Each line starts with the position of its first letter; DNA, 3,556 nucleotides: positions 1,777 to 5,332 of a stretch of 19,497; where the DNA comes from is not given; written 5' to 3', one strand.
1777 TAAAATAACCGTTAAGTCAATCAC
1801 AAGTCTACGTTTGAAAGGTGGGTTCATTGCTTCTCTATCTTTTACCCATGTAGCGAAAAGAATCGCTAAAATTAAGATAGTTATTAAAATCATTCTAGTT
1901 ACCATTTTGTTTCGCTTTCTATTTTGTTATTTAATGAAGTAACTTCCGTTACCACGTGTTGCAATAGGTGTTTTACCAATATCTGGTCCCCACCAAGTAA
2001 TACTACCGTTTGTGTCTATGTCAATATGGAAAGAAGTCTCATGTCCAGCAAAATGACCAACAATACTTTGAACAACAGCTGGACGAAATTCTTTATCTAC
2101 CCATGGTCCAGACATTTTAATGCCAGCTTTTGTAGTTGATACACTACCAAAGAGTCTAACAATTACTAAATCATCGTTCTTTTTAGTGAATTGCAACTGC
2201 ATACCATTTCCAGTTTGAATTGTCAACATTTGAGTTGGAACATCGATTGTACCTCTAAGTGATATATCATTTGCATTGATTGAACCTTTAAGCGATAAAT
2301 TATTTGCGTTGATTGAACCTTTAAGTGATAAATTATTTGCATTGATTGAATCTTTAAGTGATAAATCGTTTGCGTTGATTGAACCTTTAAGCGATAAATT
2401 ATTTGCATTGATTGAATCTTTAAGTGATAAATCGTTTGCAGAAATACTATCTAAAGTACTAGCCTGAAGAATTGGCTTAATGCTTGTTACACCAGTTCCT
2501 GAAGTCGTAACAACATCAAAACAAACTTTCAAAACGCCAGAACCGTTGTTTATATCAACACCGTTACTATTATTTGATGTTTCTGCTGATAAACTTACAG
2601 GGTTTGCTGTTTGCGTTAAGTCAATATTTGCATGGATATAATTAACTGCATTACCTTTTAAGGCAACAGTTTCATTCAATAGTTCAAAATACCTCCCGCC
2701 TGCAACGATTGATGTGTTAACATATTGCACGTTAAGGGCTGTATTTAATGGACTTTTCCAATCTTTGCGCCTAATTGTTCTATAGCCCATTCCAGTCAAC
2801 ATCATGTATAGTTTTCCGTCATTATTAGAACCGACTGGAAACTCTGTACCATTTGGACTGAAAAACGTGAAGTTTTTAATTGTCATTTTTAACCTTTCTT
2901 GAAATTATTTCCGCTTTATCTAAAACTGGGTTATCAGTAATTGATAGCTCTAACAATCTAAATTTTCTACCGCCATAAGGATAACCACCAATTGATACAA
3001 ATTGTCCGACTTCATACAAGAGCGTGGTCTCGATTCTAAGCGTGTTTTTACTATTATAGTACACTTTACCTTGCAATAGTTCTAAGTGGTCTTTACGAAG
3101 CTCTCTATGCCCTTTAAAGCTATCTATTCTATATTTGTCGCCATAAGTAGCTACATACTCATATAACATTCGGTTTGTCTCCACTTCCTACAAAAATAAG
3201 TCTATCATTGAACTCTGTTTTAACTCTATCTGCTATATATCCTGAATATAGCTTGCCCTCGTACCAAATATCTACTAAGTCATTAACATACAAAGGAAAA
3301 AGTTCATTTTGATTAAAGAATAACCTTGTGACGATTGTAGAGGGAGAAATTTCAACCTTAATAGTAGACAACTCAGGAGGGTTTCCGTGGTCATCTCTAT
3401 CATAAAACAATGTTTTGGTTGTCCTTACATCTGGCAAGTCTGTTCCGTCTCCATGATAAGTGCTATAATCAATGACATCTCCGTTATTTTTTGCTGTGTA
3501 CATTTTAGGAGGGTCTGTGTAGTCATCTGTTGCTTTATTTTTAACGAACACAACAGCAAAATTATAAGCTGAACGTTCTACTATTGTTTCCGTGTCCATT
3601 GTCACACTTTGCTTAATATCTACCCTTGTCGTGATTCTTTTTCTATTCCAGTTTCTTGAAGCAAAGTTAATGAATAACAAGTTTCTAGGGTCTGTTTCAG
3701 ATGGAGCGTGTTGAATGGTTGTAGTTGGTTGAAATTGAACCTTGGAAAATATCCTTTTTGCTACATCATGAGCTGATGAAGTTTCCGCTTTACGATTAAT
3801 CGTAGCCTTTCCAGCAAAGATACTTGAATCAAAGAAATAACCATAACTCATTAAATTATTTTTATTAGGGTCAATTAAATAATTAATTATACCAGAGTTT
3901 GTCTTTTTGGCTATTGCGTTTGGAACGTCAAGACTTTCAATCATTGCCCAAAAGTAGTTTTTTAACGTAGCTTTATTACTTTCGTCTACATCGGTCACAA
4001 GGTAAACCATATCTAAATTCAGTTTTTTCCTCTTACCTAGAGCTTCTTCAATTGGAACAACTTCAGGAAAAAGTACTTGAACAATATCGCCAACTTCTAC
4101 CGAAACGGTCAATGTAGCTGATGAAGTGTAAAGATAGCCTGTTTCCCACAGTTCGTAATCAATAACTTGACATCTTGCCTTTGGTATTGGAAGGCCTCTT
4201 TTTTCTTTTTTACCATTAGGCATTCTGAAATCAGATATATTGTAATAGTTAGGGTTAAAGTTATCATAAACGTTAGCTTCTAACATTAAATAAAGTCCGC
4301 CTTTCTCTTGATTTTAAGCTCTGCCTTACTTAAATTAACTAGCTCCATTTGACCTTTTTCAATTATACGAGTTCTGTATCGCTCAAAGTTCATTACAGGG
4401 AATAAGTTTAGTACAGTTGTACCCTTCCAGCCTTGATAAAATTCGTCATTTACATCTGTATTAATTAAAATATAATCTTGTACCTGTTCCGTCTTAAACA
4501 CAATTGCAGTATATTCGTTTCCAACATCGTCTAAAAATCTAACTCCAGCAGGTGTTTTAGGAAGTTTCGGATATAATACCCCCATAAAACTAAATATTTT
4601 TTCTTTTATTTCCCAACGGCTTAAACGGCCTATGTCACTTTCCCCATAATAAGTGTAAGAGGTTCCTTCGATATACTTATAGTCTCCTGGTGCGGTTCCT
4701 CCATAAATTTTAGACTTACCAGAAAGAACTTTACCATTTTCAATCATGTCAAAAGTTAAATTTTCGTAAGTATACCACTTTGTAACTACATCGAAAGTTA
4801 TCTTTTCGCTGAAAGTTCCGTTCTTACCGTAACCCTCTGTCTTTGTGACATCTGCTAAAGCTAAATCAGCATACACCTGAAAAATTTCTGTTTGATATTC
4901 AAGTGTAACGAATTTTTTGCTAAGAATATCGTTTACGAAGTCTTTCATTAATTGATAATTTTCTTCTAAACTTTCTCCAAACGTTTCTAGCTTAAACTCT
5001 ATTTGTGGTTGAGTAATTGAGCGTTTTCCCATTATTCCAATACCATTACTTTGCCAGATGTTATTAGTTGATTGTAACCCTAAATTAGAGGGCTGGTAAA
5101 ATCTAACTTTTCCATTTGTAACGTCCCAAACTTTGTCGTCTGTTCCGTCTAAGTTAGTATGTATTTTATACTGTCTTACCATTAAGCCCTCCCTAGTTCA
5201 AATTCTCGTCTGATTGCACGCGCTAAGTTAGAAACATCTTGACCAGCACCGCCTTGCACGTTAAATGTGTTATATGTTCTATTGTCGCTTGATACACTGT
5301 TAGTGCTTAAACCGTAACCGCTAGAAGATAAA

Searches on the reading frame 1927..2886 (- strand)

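Call 12: search_protein_families(library=phrogs, proteins=[window:1927-2886:-], max_evalue=0.00001)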
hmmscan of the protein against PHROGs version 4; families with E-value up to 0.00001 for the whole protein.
window:1927-2886:- (319 aa): 4 families
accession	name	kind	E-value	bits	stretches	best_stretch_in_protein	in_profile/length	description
phrog_1630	-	tail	6.9e-139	463.1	2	1-173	1-167/269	receptor binding tail protein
phrog_22544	-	unknown function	3e-39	136.3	1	1-204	1-203/376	-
phrog_6779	-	tail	1.3e-36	127.8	1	1-204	1-210/276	tail protein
phrog_6465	-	tail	6.7e-12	46.6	1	1-126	1-97/281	tail protein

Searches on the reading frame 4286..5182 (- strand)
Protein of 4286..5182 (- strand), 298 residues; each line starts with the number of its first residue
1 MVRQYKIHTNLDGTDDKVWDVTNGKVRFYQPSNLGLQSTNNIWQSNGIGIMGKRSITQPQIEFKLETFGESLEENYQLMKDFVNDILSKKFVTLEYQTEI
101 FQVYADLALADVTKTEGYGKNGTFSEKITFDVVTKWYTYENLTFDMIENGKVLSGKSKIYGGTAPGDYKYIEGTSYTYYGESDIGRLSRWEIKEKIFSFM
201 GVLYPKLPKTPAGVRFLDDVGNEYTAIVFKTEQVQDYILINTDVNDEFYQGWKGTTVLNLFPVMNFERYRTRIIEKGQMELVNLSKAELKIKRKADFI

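Call 12: search_protein_families(library=phrogs, proteins=[window:4286-5182:-], max_evalue=0.00001)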
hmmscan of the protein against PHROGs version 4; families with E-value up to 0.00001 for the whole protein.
window:4286-5182:- (298 aa): 2 families
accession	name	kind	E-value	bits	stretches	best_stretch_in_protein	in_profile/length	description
phrog_1424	-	tail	1.7e-190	632.8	1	1-298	1-298/298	tail protein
phrog_34500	-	unknown function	2.1e-06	28.6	1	18-160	11-158/174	-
